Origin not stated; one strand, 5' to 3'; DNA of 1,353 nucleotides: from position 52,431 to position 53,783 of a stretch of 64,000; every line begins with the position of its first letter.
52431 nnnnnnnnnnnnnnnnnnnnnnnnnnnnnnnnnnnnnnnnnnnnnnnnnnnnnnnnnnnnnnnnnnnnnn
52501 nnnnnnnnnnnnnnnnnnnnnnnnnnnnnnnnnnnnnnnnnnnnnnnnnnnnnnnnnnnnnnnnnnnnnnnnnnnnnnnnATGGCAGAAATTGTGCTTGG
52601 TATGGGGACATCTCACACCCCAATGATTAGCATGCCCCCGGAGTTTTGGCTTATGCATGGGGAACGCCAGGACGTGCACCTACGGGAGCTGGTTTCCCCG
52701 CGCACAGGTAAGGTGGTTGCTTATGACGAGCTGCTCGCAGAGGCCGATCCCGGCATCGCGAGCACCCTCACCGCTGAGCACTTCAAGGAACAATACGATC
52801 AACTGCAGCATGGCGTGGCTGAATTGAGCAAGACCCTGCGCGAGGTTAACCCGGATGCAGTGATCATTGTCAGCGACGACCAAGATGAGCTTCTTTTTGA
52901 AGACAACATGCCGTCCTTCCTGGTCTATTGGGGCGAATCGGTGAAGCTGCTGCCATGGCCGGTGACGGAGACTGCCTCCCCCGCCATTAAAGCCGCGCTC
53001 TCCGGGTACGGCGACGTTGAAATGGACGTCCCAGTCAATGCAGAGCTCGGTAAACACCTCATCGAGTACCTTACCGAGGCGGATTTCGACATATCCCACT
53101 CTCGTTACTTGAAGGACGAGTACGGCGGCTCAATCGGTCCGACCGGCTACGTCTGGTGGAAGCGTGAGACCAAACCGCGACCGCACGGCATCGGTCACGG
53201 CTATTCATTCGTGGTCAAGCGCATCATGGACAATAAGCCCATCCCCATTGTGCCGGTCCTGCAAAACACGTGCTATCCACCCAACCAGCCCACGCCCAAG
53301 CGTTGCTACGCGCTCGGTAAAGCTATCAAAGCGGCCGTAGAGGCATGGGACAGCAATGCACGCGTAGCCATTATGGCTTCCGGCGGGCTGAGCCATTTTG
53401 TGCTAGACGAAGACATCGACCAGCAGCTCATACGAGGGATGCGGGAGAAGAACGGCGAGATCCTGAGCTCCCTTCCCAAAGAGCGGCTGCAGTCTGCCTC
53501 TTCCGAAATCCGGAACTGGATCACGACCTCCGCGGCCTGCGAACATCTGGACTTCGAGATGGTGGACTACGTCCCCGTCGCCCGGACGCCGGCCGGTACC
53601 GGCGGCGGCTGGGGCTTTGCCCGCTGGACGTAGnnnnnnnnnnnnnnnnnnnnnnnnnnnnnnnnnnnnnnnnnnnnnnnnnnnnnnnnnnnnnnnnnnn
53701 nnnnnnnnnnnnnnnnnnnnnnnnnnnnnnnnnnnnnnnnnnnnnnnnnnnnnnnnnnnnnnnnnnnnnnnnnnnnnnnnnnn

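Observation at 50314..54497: Three tandem paralogous LigB/GalA-type extradiol dioxygenases followed by an RraA/LigK-like aldolase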

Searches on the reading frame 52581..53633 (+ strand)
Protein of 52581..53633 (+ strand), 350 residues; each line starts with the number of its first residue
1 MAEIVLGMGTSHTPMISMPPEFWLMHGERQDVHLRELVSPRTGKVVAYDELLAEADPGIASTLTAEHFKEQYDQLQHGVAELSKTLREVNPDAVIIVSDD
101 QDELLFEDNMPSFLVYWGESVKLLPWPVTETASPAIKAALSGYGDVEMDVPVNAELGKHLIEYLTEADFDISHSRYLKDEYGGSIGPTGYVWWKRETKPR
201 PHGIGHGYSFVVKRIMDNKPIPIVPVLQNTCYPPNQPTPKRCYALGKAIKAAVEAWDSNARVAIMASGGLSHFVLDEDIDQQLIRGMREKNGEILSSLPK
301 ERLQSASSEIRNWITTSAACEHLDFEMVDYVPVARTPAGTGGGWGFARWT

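Call 3: search_protein_families(library=pfam, proteins=[window:52581-53633:+], max_evalue=0.01)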
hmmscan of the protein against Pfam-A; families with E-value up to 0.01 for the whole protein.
window:52581-53633:+ (350 aa): 1 family
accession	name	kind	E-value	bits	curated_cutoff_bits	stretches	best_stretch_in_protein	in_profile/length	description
PF02900.23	LigB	-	4.1e-20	72.4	26.3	1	70-276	21-185/269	Catalytic LigB subunit of aromatic ring-opening dioxygenase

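Call 4: search_protein_families(library=ncbifam, proteins=[window:52581-53633:+], max_evalue=0.01)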
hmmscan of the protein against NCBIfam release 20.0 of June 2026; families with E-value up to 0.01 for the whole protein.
window:52581-53633:+ (350 aa): 11 families
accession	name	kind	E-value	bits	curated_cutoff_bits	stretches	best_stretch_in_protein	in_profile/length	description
NF009901.0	PRK13364.1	subfamily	8.7e-24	84.1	290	1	57-320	14-250/279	class III extradiol dioxygenase family protein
NF009902.0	PRK13365.1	subfamily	5.5e-16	58.4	299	1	197-277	120-198/298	class III extradiol dioxygenase family protein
NF009909.0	PRK13370.1-3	subfamily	1.1e-12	47.9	286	2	204-285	111-190/286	3-carboxyethylcatechol 2,3-dioxygenase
NF009903.0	PRK13366.1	subfamily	2.5e-12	46.7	317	1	202-274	125-195/284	class III extradiol dioxygenase subunit beta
NF009904.0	PRK13367.1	equivalog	8e-12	44.9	412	1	198-277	121-198/426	gallate dioxygenase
NF009912.0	PRK13372.1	equivalog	2.8e-11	43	837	1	202-273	272-341/443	protocatechuate 4,5-dioxygenase subunit alpha/beta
NF009913.0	PRK13373.1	equivalog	7.2e-11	41.9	462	1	213-273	133-193/344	putative dioxygenase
NF009910.0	PRK13370.1-4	equivalog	2e-10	40.4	291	1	212-272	121-179/312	3-carboxyethylcatechol 2,3-dioxygenase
NF009908.0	PRK13370.1-2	equivalog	3.4e-09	36.6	467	1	219-272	129-179/314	3-carboxyethylcatechol 2,3-dioxygenase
NF009907.0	PRK13370.1-1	equivalog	3.3e-05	23.1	549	1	219-273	129-180/314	3-carboxyethylcatechol 2,3-dioxygenase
TIGR02298.1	HpaD_Fe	equivalog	4.6e-05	23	315.95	1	243-278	160-193/284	3,4-dihydroxyphenylacetate 2,3-dioxygenase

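Call 13: find_homologous_proteins(query=window:52581-53630:+, max_evalue=0.00001)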
Query window:52581-53630:+ (350 aa): 3881 proteins with E <= 0.00001 among 8000 candidates; the best 120 are listed.
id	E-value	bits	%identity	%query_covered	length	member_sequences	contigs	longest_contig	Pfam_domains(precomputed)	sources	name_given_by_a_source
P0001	2.9e-238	808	99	100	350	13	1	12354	PF02900.24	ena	-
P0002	3.6e-201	686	82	100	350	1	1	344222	PF02900.24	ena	-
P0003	1.5e-199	681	81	100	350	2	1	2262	PF02900.24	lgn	-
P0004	3.0e-192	656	78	100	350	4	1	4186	PF02900.24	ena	-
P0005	1.9e-179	614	74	100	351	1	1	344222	PF02900.24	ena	-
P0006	7.4e-171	586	71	100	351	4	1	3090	PF02900.24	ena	-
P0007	1.6e-168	578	72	100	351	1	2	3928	PF02900.24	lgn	-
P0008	3.9e-168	577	69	100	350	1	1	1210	PF02900.24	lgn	-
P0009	1.5e-162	559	68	100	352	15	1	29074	PF02900.24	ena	-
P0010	2.2e-162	558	69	100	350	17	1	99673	PF02900.24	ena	-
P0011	8.7e-162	556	67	100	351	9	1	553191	PF02900.24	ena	-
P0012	2.5e-159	548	66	100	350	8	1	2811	PF02900.24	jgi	-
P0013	6.5e-159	547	64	100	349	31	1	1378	PF02900.24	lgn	-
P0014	2.6e-158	545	66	100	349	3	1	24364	PF02900.24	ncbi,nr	ncbi:MAG: extradiol ring-cleavage dioxygenase [Dehalococcoidia bacterium]|nr:extradiol ring-cleavage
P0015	6.3e-157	540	64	100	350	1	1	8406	PF02900.24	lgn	-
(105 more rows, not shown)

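Call 27: search_dna_similar(query=window:52581-53630:+, collection=plasmids, mode=protein, max_evalue=0.00001, max_rows=30)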
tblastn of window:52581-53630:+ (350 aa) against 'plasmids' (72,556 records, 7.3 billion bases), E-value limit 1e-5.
Records with a match: 115; places in all: 126; records where one place covers at least 80% of the query: 54.
Best place of each record, by identity: <60% 115.
By first word of the organism name: Rhodococcus 11; Roseomonas 11; Azospirillum 10; Ralstonia 9; Bradyrhizobium 8; Novosphingobium 7; Aminobacter 6; Rhizobium 6; Pseudomonas 5; Cupriavidus 4; and 24 more.
By predicted mobility (MOB-suite, as given by PLSDB): non-mobilizable 75; mobilizable 25; conjugative 15.
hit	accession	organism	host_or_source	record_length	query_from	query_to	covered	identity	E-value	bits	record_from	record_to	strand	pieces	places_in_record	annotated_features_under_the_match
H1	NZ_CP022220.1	Bradyrhizobium guangxiense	peanut,cell culture,roots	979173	1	350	100%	36.9%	1e-64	229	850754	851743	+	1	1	extradiol ring-cleavage dioxygenase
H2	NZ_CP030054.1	Bradyrhizobium guangzhouense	Arachis hypogaea,Microbe,nodule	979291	1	350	100%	36.9%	1e-64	229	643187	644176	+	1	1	extradiol ring-cleavage dioxygenase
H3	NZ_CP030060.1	Bradyrhizobium sp. CCBAU 53351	Arachis hypogaea,Microbe,nodule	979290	1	350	100%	36.9%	1e-64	229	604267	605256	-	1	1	extradiol ring-cleavage dioxygenase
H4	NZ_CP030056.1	Bradyrhizobium sp. CCBAU 53340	Arachis hypogaea,Microbe,nodule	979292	1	350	100%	36.9%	1e-64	229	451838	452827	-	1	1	extradiol ring-cleavage dioxygenase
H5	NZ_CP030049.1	Bradyrhizobium sp. CCBAU 53338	Arachis hypogaea,Microbe,nodule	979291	1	350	100%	36.9%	1e-64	229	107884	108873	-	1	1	extradiol ring-cleavage dioxygenase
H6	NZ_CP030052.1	Bradyrhizobium guangdongense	peanut,cell culture,roots of peanut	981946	1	350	100%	36.9%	1e-64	229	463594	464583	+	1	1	extradiol ring-cleavage dioxygenase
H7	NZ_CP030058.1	Bradyrhizobium guangdongense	Arachis hypogaea,Microbe,nodule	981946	1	350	100%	36.9%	1e-64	229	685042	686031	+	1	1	extradiol ring-cleavage dioxygenase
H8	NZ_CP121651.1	Bradyrhizobium sp. CB82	Stylosanthes guianensis,cell culture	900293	1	350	100%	36.2%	7e-64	226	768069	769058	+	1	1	extradiol ring-cleavage dioxygenase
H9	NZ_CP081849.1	Polymorphobacter megasporae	Megaspora,lichen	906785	1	349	100%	36.1%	2e-57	207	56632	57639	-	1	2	protocatechuate 3,4-dioxygenase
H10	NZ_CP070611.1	Rhodococcus koreensis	cell culture,rhizosphere of apple ...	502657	1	350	100%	35.8%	6e-62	221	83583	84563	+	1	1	hypothetical protein | demethylmenaquinone methyltransferase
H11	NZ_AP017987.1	Aminobacter sp. SS-2016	Lotus japoicus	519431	1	349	100%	34.2%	5e-58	209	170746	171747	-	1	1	hypothetical protein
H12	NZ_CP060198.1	Aminobacter sp. MDW-2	cell culture,soil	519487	1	349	100%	34.2%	5e-58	209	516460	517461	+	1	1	hypothetical protein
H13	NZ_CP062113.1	Aminobacter sp. SR38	bacterial pure culture,soil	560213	1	349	100%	34.2%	5e-58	209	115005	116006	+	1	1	hypothetical protein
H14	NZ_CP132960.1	Aminobacter niigataensis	cell culture,sediment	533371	1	349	100%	34.2%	5e-58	209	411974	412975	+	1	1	hypothetical protein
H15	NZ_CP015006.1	Aminobacter aminovorans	cell culture,soil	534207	1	349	100%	34.2%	5e-58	209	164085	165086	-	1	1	hypothetical protein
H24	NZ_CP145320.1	Rhodococcus ruber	-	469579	1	350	100%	27.8%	4e-34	140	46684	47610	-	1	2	hypothetical protein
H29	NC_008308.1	Novosphingobium sp. KA1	-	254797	4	350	99%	25.9%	5e-21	101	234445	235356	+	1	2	hypothetical protein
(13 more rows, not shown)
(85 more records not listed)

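Call 28: get_annotated_region(hit=H10, flank=9000)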
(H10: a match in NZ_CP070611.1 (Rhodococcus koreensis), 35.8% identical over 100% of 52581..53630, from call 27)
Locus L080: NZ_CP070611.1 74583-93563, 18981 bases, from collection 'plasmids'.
description: Rhodococcus koreensis strain R85 plasmid unnamed2, complete sequence
organism: Rhodococcus koreensis (NCBI taxid 99653)
taxonomy: Bacteria; Actinomycetota; Actinomycetes; Mycobacteriales; Nocardiaceae; Rhodococcus; Rhodococcus koreensis
host: -; source: cell culture,rhizosphere of apple plantlets grown in replant diseased soil; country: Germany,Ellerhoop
typing (MOB-suite, as given by PLSDB): non-mobilizable; replicon rep_cluster_313
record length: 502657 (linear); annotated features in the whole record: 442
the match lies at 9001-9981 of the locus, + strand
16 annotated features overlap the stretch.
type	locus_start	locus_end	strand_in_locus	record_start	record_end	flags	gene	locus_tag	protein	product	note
CDS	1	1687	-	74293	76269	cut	-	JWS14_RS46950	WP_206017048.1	acetoacetate--CoA ligase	GO:0019287 - isopentenyl diphosphate biosynthetic process, mevalonate pathway [Evidence IEA]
CDS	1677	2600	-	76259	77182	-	-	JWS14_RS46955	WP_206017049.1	VOC family protein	-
CDS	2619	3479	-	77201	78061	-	-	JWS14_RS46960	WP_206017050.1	fumarylacetoacetate hydrolase family protein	-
CDS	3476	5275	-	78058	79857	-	-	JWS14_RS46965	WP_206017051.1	FAD-dependent monooxygenase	-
CDS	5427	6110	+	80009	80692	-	-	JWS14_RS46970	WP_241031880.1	GntR family transcriptional regulator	-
CDS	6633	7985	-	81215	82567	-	-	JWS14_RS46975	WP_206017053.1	MFS transporter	GO:0055085 - transmembrane transport [Evidence IEA]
CDS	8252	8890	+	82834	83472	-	-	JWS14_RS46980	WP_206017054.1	4-carboxy-4-hydroxy-2-oxoadipate aldolase/oxaloacetate decarboxylase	-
CDS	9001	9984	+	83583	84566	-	-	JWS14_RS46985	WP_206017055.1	hypothetical protein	-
CDS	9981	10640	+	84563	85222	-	-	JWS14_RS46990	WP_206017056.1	demethylmenaquinone methyltransferase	-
CDS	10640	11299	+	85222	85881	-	-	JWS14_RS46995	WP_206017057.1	RraA family protein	-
CDS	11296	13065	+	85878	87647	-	-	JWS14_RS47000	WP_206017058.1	FAD-dependent oxidoreductase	-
CDS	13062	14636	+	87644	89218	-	-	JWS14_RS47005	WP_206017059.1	fatty acyl-CoA synthetase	-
CDS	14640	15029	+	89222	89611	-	-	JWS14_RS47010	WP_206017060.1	RidA family protein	-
CDS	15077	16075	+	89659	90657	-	-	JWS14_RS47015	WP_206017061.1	amidohydrolase family protein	-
CDS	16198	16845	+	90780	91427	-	-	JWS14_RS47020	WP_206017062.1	GntR family transcriptional regulator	-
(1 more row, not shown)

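Call 29: get_annotated_region(hit=H1, flank=9000)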
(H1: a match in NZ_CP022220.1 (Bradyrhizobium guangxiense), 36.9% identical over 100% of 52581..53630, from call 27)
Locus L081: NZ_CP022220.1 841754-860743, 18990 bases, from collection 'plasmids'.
description: Bradyrhizobium guangxiense strain CCBAU 53363 plasmid p53363, complete sequence
organism: Bradyrhizobium guangxiense (NCBI taxid 1325115)
taxonomy: Bacteria; Pseudomonadota; Alphaproteobacteria; Hyphomicrobiales; Nitrobacteraceae; Bradyrhizobium; Bradyrhizobium guangxiense
host: -; source: peanut,cell culture,roots; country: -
typing (MOB-suite, as given by PLSDB): mobilizable; relaxase MOBP
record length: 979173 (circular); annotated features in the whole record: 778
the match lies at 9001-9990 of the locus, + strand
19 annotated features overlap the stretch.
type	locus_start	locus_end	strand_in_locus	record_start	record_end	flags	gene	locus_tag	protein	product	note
CDS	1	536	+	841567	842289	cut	-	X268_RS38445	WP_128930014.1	hypothetical protein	-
CDS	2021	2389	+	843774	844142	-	-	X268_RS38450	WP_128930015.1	hypothetical protein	-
CDS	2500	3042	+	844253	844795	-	-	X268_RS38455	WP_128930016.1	hypothetical protein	-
CDS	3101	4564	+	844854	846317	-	-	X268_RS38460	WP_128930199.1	benzaldehyde dehydrogenase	-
CDS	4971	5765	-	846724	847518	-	-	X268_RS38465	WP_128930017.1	GGDEF domain-containing protein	-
CDS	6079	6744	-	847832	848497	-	-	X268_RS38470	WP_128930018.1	RraA family protein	-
CDS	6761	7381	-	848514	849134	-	-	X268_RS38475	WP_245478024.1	RraA family protein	-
CDS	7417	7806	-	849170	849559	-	-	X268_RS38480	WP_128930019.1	RidA family protein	-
CDS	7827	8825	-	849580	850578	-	-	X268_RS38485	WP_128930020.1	amidohydrolase family protein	-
CDS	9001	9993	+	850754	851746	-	-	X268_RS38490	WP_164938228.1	extradiol ring-cleavage dioxygenase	-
CDS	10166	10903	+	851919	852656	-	-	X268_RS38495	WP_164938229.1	TetR/AcrR family transcriptional regulator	GO:0006355 - regulation of DNA-templated transcription [Evidence IEA]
CDS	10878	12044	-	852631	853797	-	-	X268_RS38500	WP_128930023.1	cytochrome P450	-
CDS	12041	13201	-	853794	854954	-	-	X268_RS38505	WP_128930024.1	cytochrome P450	-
CDS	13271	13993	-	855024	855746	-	-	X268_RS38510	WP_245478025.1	ABC transporter ATP-binding protein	-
CDS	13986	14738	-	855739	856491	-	-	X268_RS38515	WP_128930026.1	ABC transporter ATP-binding protein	-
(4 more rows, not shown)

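Call 30: get_annotated_region(hit=H9, flank=8000)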
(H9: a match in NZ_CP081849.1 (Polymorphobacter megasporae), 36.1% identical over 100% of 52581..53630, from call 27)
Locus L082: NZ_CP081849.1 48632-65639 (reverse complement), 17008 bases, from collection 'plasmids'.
description: Polymorphobacter megasporae strain PAMC 29362 plasmid p29362-2, complete sequence
organism: Polymorphobacter megasporae (NCBI taxid 2835787)
taxonomy: Bacteria; Pseudomonadota; Alphaproteobacteria; Sphingomonadales; Sphingosinicellaceae; Polymorphobacter; Polymorphobacter megasporae
host: -; source: Megaspora,lichen; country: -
typing (MOB-suite, as given by PLSDB): non-mobilizable
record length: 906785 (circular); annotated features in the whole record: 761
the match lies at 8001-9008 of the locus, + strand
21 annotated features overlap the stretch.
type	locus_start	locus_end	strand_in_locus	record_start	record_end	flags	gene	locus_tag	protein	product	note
CDS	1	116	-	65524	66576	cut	gtdA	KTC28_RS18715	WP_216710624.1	gentisate 1,2-dioxygenase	-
CDS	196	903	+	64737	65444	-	-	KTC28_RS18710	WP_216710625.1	fumarylacetoacetate hydrolase family protein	-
CDS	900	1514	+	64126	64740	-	maiA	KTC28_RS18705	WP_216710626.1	maleylacetoacetate isomerase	GO:0006559 - L-phenylalanine catabolic process [Evidence IEA]; GO:0006572 - tyrosine catabolic process [Evidence IEA]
CDS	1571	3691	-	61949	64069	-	-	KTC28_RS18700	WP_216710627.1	acetate--CoA ligase family protein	-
CDS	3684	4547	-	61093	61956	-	-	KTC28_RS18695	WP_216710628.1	p-hydroxycinnamoyl CoA hydratase/lyase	-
CDS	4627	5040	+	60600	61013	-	-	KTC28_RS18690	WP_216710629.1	MarR family transcriptional regulator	-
CDS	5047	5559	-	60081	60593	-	-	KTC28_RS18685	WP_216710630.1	MarR family winged helix-turn-helix transcriptional regulator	GO:0006355 - regulation of DNA-templated transcription [Evidence IEA]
CDS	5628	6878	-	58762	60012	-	-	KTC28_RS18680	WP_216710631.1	flavin-dependent oxidoreductase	-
CDS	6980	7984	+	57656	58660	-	-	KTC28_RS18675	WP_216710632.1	amidohydrolase family protein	-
CDS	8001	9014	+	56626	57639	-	-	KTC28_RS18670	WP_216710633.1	protocatechuate 3,4-dioxygenase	-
CDS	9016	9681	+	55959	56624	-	-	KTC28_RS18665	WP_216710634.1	RraA family protein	-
CDS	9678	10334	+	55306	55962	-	-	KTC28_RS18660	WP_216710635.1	RraA family protein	-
CDS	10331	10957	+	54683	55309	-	-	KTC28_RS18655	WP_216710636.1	4-hydroxy-4-methyl-2-oxoglutarate aldolase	-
CDS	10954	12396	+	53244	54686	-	-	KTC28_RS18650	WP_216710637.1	NAD-dependent succinate-semialdehyde dehydrogenase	-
CDS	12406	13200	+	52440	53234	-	-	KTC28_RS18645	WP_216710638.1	alpha/beta hydrolase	-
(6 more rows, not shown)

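Call 31: get_annotated_region(hit=H11, flank=8000)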
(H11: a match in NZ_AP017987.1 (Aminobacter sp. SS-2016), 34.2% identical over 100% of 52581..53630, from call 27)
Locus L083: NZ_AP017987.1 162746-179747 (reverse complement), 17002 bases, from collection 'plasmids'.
description: Aminobacter sp. SS-2016 strain Y103A plasmid pANY103a, complete sequence
organism: Aminobacter sp. SS-2016 (NCBI taxid 1870862)
taxonomy: Bacteria; Pseudomonadota; Alphaproteobacteria; Hyphomicrobiales; Phyllobacteriaceae; Aminobacter; Aminobacter sp. SS-2016
host: -; source: Lotus japoicus; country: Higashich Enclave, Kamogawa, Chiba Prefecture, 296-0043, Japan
typing (MOB-suite, as given by PLSDB): non-mobilizable
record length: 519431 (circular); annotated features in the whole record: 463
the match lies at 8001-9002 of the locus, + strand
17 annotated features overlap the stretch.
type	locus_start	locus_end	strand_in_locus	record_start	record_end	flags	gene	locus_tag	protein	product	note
CDS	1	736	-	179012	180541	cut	-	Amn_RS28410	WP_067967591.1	ABC transporter substrate-binding protein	-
CDS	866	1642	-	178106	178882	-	-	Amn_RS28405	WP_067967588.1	FCD domain-containing protein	-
CDS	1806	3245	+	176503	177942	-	-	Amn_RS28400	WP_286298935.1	NAD-dependent succinate-semialdehyde dehydrogenase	-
CDS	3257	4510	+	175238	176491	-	-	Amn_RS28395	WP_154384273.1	amidohydrolase family protein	-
CDS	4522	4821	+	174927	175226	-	-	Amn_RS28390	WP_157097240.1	hypothetical protein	-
CDS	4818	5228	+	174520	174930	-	-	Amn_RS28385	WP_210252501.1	Rieske 2Fe-2S domain-containing protein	-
CDS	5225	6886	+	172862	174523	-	-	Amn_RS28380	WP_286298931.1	FAD-dependent oxidoreductase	-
CDS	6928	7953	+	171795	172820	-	-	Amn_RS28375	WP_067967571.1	amidohydrolase family protein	-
CDS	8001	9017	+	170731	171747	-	-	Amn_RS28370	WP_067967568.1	hypothetical protein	-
CDS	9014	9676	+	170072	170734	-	-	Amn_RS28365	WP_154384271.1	RraA family protein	-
CDS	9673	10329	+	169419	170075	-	-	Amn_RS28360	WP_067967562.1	RraA family protein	-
CDS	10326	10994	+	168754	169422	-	-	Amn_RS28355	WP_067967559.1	4-carboxy-4-hydroxy-2-oxoadipate aldolase/oxaloacetate decarboxylase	-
CDS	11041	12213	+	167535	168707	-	-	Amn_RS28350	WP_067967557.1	4-hydroxybenzoate 3-monooxygenase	-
CDS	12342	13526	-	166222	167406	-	-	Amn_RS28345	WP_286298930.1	amino acid aminotransferase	-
CDS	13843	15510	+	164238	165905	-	-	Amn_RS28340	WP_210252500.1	thiamine pyrophosphate-binding protein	-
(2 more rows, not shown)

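Call 32: get_annotated_region(hit=H24, flank=8000)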
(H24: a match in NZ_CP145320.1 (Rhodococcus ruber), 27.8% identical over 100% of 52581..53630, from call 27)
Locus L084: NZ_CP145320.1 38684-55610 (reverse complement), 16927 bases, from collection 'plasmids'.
description: Rhodococcus ruber strain MSA14 plasmid pmega_1, complete sequence
organism: Rhodococcus ruber (NCBI taxid 1830)
taxonomy: Bacteria; Actinomycetota; Actinomycetes; Mycobacteriales; Nocardiaceae; Rhodococcus; Rhodococcus ruber
host: -; source: -; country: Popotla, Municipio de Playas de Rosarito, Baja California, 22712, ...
typing (MOB-suite, as given by PLSDB): non-mobilizable
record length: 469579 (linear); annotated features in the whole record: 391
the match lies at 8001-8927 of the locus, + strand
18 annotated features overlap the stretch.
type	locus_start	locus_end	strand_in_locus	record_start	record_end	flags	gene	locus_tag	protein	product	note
CDS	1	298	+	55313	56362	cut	-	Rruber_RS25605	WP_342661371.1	LLM class flavin-dependent oxidoreductase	-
CDS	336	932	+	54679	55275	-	-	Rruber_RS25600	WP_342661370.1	TetR/AcrR family transcriptional regulator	GO:0006355 - regulation of DNA-templated transcription [Evidence IEA]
CDS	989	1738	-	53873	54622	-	-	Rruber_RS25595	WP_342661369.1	SDR family NAD(P)-dependent oxidoreductase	-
CDS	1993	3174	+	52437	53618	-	-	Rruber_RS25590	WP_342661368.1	Rieske 2Fe-2S domain-containing protein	-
CDS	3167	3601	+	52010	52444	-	-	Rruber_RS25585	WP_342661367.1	nuclear transport factor 2 family protein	-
CDS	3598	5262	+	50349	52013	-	-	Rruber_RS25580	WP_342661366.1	FAD-dependent oxidoreductase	-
CDS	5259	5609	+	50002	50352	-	fdxA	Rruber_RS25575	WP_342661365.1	ferredoxin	-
CDS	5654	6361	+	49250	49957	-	-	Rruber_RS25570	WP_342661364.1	PIG-L deacetylase family protein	-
CDS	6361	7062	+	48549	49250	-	-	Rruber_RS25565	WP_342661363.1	4-carboxy-4-hydroxy-2-oxoadipate aldolase/oxaloacetate decarboxylase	-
CDS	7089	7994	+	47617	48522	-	-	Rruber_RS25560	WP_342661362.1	fumarylacetoacetate hydrolase family protein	-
CDS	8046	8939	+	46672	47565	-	-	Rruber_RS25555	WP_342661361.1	hypothetical protein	-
CDS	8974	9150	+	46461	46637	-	-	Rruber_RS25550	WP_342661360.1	hypothetical protein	-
CDS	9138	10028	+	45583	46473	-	-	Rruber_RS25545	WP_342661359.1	enoyl-CoA hydratase/isomerase family protein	-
CDS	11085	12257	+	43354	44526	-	-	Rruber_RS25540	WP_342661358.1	cytochrome P450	-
CDS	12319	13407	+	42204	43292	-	-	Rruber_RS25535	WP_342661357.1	zinc-binding dehydrogenase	-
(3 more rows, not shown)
